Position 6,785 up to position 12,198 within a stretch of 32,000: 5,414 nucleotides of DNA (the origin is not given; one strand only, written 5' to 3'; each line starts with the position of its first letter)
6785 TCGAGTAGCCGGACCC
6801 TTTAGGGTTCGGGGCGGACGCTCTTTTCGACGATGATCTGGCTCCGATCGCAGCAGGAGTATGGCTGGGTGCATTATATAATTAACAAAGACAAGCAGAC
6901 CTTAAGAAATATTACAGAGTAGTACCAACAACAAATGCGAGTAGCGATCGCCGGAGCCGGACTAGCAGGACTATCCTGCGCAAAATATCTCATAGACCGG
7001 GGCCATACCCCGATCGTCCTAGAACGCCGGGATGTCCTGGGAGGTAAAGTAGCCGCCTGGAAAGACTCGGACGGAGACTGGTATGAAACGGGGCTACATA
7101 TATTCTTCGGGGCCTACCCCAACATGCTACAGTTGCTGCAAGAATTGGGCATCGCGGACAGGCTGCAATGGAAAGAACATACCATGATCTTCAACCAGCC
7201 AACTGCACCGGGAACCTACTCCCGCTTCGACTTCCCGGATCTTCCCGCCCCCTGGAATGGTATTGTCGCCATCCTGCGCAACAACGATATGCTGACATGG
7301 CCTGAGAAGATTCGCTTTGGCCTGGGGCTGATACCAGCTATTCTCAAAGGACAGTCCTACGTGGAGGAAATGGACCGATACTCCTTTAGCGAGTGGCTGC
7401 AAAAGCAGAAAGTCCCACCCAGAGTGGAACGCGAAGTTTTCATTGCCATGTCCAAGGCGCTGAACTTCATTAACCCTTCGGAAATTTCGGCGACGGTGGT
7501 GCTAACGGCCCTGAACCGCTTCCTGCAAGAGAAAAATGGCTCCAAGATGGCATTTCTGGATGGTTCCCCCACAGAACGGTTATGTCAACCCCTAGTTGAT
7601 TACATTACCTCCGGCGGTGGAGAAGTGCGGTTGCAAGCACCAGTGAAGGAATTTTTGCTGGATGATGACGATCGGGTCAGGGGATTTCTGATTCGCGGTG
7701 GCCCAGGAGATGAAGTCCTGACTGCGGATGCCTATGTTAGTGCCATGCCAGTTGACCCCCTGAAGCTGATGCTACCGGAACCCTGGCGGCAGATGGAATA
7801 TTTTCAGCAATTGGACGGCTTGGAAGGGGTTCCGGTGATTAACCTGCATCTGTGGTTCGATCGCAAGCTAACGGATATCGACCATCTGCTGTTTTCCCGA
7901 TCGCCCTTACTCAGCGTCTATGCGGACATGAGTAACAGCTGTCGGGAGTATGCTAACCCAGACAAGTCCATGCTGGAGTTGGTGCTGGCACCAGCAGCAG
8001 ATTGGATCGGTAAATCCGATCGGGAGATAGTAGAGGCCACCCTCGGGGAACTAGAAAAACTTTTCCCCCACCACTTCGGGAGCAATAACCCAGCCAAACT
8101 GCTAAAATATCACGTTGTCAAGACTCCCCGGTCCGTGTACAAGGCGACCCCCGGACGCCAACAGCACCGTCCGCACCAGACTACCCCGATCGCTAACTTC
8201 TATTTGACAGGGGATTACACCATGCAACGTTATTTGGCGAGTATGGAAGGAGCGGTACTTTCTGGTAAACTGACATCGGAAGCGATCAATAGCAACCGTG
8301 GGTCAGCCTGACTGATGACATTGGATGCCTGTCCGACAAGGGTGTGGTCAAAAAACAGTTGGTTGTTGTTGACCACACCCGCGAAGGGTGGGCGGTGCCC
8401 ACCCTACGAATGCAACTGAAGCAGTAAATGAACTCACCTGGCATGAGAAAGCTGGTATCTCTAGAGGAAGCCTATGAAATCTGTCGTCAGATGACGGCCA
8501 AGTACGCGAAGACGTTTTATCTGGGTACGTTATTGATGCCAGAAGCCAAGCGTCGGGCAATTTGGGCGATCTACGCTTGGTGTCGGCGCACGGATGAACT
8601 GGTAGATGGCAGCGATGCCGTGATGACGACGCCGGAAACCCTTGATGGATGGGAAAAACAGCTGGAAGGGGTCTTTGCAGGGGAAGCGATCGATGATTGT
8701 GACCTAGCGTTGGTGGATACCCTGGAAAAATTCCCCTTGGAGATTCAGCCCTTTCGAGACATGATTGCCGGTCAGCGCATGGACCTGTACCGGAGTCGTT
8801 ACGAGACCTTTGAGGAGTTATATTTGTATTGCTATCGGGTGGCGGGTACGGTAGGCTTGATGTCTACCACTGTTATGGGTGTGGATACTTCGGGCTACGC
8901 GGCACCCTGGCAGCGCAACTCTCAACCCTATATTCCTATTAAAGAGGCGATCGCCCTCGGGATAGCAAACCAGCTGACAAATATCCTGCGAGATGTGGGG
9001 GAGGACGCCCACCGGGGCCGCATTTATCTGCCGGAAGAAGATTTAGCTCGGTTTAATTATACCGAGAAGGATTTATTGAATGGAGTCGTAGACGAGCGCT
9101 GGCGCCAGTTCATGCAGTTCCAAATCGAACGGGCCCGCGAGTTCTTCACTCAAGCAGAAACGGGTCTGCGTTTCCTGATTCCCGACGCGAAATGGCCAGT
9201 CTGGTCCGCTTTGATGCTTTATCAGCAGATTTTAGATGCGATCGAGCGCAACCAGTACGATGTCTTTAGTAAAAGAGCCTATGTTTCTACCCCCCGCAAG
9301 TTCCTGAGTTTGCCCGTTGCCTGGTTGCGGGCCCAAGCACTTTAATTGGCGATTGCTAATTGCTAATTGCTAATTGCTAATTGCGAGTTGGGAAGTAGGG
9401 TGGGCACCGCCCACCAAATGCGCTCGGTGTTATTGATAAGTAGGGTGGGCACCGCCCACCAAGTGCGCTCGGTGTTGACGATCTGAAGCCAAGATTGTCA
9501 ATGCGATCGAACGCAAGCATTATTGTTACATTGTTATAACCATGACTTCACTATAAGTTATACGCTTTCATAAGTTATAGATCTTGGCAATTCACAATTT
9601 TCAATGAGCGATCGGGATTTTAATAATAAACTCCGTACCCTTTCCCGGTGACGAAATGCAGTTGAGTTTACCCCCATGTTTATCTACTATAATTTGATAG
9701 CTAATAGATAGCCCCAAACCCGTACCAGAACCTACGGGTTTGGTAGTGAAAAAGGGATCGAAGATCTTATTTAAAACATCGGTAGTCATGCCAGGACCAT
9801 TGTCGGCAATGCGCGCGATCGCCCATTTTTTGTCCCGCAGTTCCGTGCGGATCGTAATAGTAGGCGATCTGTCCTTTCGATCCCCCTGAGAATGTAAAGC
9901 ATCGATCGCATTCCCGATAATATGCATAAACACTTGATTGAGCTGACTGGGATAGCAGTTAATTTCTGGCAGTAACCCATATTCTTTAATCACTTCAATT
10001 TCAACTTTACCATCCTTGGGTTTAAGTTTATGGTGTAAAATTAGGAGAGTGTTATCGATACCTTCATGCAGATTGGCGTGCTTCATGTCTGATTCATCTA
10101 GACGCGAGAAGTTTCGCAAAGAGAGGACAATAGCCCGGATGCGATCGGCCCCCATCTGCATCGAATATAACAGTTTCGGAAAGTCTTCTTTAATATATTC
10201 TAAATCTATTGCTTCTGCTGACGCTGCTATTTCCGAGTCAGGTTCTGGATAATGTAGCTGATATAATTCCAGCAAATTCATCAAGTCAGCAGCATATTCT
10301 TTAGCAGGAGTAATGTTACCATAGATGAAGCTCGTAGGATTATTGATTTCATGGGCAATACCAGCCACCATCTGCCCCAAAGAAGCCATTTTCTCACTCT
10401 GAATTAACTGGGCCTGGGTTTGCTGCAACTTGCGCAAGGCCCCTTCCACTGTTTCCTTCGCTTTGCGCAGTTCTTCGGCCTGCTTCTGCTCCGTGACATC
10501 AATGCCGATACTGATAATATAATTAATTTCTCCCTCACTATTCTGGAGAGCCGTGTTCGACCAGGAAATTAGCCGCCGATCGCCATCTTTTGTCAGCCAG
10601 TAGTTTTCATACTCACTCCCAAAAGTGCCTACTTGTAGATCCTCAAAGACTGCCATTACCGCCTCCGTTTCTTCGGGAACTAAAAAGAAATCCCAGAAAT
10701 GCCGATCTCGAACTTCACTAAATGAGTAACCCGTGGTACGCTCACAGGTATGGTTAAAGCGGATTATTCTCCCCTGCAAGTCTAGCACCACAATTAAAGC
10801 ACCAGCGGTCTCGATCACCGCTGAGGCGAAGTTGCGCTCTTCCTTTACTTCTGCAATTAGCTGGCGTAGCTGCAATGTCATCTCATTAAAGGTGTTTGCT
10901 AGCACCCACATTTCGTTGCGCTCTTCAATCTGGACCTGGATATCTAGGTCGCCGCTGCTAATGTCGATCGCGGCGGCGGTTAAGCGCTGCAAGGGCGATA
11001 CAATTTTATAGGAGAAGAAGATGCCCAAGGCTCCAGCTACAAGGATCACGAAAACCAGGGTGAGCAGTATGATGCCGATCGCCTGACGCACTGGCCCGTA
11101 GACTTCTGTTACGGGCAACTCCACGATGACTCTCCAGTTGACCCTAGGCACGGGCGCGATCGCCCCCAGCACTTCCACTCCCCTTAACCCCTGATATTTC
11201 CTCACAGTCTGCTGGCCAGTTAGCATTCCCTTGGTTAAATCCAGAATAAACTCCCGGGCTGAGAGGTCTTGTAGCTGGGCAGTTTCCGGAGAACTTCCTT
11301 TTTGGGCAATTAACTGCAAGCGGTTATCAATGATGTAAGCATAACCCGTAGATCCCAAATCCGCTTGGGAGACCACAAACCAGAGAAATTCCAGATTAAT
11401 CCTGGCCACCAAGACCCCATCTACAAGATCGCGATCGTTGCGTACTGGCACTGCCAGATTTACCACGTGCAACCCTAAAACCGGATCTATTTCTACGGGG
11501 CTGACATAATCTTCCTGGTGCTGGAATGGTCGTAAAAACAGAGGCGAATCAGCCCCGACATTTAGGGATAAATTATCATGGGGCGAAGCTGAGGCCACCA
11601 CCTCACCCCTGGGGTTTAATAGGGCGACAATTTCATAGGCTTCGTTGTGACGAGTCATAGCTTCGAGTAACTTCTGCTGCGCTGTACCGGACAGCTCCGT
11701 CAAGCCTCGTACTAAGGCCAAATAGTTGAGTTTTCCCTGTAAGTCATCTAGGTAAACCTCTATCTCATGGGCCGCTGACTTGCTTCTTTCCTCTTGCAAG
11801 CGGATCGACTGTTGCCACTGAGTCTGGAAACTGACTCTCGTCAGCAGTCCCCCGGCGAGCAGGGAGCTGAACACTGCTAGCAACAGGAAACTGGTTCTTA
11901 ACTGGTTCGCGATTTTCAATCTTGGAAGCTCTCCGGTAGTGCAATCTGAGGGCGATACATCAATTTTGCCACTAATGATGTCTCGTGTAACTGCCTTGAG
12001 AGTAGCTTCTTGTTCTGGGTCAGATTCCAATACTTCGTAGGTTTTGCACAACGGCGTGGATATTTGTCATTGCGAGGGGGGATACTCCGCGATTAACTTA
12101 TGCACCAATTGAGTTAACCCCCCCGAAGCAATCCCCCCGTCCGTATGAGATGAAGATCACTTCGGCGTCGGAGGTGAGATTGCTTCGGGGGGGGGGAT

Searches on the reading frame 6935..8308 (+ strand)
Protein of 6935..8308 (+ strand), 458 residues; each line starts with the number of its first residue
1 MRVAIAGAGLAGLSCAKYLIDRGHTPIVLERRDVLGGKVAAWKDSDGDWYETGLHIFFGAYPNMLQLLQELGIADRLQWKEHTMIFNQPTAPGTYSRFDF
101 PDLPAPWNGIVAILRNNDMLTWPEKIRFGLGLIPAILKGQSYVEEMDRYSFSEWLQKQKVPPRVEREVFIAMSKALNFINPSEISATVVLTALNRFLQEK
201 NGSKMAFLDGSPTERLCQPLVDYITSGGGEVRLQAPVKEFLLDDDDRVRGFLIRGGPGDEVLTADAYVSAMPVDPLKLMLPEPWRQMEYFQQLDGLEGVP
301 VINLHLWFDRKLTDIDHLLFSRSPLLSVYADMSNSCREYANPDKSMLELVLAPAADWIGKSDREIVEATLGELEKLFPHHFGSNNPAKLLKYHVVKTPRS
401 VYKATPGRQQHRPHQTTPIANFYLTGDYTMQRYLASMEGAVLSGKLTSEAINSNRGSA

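Call 13: search_protein_families(library=pfam, proteins=[window:6935-8308:+], max_evalue=0.0001)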
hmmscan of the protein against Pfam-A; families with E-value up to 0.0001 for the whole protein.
window:6935-8308:+ (458 aa): 3 families
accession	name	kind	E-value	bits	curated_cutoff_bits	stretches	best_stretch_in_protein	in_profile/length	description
PF01593.30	Amino_oxidase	-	4e-93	313.5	19.8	1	10-451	1-442/443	Flavin containing amine oxidoreductase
PF13450.12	NAD_binding_8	-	2.9e-14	53.5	21.9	1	5-71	1-68/68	NAD(P)-binding Rossmann-like domain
PF01266.30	DAO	-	2.3e-07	31.1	27.9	1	2-37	1-37/353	FAD dependent oxidoreductase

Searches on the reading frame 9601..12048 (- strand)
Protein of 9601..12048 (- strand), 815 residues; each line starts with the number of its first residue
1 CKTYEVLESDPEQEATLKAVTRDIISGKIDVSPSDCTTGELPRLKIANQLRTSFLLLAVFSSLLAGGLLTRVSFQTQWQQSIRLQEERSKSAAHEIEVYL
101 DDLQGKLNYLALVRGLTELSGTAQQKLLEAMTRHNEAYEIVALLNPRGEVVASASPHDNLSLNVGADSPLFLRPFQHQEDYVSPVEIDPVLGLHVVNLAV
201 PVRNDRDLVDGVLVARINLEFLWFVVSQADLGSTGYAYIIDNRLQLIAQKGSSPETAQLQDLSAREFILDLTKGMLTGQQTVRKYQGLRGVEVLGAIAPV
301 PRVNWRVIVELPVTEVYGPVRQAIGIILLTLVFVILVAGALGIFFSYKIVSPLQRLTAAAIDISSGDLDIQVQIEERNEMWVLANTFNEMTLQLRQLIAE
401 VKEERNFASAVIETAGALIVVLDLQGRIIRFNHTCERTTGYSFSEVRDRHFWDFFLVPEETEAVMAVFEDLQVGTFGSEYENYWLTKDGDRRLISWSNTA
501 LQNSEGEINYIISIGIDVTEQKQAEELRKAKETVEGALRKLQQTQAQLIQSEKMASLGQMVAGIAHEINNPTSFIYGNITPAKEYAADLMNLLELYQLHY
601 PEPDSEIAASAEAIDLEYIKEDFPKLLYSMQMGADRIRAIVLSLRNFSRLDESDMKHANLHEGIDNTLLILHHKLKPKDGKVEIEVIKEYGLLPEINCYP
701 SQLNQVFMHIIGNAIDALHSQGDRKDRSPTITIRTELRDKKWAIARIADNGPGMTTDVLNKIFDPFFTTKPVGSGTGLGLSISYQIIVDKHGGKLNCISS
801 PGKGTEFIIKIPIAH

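Call 13: search_protein_families(library=pfam, proteins=[window:9601-12048:-], max_evalue=0.0001)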
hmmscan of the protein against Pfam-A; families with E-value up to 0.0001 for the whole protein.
window:9601-12048:- (815 aa): 8 families
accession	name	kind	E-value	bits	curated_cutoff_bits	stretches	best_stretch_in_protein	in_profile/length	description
PF02518.31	HATPase_c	-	1.3e-24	87.2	26.4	1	700-813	3-109/111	Histidine kinase-, DNA gyrase B-, and HSP90-like ATPase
PF02743.24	dCache_1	-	2.9e-24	86.4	45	1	79-310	5-240/240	Cache domain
PF13426.13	PAS_9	-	1.1e-13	51.8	27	1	419-520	4-103/103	PAS domain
PF00672.30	HAMP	-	6.4e-10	39.7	25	1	345-396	2-53/53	HAMP domain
PF00989.32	PAS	-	2.5e-09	37.6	22.6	1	409-518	4-113/113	PAS fold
PF08448.16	PAS_4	-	6.3e-09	36.5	23.1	1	415-522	4-109/110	PAS fold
PF08447.18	PAS_3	-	4.2e-06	27.4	25.6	1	429-514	2-88/89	PAS fold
PF13188.13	PAS_8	-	9.4e-05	22.6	21.8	0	410-464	5-57/65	PAS domain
